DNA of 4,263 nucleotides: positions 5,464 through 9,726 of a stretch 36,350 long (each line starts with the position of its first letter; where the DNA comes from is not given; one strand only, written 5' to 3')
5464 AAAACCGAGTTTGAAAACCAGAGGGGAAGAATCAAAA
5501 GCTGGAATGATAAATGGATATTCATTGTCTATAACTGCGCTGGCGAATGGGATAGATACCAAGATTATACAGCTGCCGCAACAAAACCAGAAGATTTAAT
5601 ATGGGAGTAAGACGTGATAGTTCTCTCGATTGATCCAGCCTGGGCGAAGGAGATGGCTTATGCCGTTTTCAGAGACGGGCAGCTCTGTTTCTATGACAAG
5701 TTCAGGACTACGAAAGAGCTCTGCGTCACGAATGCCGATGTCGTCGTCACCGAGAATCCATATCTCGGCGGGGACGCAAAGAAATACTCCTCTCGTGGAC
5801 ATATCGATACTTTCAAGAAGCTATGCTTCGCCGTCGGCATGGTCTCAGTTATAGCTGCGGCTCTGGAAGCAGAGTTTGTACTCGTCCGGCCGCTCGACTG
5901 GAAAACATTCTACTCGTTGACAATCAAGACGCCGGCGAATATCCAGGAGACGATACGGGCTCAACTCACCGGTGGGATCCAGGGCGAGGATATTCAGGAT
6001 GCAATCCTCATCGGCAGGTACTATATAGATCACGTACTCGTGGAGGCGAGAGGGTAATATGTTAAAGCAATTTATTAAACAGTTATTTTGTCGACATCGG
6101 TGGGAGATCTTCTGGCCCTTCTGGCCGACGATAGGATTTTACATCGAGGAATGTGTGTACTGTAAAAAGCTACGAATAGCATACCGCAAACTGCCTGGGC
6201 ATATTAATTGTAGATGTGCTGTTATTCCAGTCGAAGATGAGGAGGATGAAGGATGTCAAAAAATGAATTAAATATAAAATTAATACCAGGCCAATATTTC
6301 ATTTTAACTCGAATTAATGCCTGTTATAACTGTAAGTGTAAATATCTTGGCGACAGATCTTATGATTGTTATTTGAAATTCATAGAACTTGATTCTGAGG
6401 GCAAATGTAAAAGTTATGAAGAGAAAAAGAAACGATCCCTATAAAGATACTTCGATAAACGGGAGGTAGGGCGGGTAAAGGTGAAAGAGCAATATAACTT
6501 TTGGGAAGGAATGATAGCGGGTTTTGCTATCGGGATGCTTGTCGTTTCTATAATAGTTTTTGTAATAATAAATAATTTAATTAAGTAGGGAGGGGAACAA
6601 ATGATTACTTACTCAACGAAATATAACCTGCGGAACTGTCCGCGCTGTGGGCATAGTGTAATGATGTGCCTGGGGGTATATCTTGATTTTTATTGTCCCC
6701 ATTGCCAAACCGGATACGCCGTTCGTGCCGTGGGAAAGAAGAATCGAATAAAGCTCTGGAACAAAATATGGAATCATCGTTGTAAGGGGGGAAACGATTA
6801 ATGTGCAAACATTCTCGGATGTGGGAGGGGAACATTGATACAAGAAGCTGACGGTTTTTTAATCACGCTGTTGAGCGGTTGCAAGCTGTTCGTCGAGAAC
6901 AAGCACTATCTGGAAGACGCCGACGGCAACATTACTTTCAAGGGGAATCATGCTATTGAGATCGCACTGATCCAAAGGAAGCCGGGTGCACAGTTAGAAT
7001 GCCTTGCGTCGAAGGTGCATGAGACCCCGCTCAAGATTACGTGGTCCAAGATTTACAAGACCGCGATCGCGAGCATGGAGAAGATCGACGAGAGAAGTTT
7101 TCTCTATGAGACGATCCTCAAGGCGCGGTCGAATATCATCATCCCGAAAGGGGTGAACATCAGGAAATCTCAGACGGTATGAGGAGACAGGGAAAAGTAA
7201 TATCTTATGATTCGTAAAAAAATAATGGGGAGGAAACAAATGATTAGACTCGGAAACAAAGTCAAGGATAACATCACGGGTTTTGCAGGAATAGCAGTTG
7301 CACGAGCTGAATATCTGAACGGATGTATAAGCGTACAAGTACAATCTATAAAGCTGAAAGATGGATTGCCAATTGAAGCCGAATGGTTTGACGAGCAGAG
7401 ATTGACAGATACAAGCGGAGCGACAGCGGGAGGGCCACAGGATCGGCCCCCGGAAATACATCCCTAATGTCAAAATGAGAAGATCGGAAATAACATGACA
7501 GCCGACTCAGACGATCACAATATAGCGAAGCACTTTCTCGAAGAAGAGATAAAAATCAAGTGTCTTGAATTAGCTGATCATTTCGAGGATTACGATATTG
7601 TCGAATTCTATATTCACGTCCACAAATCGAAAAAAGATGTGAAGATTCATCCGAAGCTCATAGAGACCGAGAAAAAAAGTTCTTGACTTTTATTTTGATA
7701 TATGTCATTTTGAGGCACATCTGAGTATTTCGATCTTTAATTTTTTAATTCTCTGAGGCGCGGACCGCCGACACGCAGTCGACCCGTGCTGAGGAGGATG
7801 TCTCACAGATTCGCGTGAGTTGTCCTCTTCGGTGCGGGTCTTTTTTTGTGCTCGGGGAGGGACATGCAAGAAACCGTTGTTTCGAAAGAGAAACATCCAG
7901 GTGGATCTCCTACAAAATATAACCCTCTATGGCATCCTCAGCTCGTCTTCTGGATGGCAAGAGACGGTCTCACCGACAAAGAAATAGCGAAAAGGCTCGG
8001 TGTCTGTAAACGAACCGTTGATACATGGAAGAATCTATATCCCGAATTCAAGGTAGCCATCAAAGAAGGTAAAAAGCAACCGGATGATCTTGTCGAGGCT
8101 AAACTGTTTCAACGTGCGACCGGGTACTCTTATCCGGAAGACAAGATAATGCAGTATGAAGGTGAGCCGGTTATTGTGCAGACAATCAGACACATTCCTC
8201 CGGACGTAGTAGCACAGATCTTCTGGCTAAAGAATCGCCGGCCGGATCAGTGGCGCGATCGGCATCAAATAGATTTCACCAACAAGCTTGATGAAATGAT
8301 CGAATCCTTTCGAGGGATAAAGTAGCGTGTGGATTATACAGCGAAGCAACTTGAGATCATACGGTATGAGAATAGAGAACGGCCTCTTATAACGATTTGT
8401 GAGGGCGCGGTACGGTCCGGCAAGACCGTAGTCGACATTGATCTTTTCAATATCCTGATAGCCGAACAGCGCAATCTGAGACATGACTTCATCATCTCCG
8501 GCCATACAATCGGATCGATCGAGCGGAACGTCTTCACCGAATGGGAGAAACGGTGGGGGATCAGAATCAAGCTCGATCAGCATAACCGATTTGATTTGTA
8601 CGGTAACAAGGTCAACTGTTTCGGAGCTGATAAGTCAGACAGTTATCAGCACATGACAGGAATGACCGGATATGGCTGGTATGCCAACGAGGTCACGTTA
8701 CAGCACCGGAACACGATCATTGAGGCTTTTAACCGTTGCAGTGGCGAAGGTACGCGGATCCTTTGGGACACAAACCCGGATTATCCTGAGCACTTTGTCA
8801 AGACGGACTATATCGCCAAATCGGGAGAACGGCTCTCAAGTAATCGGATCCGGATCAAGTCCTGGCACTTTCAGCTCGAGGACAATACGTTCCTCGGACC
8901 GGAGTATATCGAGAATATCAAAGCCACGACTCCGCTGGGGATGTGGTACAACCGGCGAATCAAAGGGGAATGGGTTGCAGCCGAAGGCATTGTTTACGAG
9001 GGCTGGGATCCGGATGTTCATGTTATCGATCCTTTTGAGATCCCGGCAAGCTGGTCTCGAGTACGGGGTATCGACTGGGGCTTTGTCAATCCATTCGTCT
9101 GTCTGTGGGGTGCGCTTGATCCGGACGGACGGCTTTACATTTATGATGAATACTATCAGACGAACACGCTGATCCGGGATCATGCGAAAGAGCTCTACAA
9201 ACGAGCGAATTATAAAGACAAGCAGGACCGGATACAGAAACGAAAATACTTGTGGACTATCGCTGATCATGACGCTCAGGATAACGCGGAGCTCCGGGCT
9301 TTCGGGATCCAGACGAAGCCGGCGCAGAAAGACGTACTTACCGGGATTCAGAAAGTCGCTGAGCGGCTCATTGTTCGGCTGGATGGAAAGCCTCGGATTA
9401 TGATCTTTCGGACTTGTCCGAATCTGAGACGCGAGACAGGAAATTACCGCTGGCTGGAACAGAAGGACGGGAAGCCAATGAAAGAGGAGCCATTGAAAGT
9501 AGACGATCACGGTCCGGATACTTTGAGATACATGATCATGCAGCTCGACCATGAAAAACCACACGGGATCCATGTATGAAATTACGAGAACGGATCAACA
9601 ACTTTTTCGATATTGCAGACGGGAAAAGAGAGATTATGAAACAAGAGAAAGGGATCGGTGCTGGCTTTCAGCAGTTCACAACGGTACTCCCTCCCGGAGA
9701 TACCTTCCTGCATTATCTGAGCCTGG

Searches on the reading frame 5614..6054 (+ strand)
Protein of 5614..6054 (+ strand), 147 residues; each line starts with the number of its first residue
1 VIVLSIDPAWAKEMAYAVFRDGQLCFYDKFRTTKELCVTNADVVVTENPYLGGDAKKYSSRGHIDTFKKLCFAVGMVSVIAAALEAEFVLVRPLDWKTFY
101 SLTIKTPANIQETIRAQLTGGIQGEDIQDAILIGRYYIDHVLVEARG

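Call 87: search_protein_families(library=phrogs, proteins=[window:5614-6054:+], max_evalue=0.001)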
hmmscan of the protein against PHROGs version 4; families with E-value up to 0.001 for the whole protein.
window:5614-6054:+ (147 aa): 1 family
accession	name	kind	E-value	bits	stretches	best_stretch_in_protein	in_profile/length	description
phrog_1770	-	DNA, RNA and nucleotide metabolism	3e-05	25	1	1-138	4-148/158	Holliday junction resolvase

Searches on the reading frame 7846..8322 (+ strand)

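Call 87: search_protein_families(library=phrogs, proteins=[window:7846-8322:+], max_evalue=0.001)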
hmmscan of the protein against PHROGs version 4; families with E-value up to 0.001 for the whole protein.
window:7846-8322:+ (159 aa): 8 families
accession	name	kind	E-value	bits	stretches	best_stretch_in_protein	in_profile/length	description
phrog_309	-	head and packaging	8.6e-46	158.4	1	7-152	120-266/319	terminase small subunit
phrog_23444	-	head and packaging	6.8e-07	30.4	1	48-137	4-99/126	terminase small subunit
phrog_4044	-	head and packaging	7.2e-07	29.9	1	45-145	43-137/180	terminase small subunit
phrog_28310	-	unknown function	2.2e-06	28.9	1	37-83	19-65/76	-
phrog_26539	-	unknown function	6.3e-06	26.8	1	39-87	30-78/241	-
phrog_664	-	DNA, RNA and nucleotide metabolism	0.0001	23.2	1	32-61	43-72/210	DNA binding protein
phrog_7344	-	head and packaging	0.00065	20.9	0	39-72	26-58/161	terminase small subunit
phrog_3282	-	transcription regulation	0.00066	20.6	1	32-59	54-80/158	sigma factor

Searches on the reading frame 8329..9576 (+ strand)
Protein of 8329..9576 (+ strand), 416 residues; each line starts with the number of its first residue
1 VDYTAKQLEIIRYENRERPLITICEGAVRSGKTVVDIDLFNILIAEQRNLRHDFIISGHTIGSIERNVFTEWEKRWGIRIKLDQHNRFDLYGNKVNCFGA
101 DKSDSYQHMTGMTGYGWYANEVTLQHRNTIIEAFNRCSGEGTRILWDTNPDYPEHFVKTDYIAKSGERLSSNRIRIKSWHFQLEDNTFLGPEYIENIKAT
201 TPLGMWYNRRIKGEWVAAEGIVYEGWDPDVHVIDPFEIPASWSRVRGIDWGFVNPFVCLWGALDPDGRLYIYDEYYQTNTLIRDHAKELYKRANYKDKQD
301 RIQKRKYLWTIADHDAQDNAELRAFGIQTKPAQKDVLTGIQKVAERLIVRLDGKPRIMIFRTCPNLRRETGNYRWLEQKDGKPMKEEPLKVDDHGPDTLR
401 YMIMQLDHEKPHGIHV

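Call 21: search_protein_families(library=pfam, proteins=[window:8329-9576:+], max_evalue=0.001)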
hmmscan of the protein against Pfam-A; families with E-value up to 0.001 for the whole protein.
window:8329-9576:+ (416 aa): 2 families
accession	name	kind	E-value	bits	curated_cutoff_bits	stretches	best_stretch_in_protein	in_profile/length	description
PF03237.21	Terminase_6N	-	3.2e-11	43.7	22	1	24-224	2-209/215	Terminase large subunit, T4likevirus-type, N-terminal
PF17288.8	Terminase_3C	-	4.4e-05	24.3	26.7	1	266-403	20-153/155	Terminase RNAseH like domain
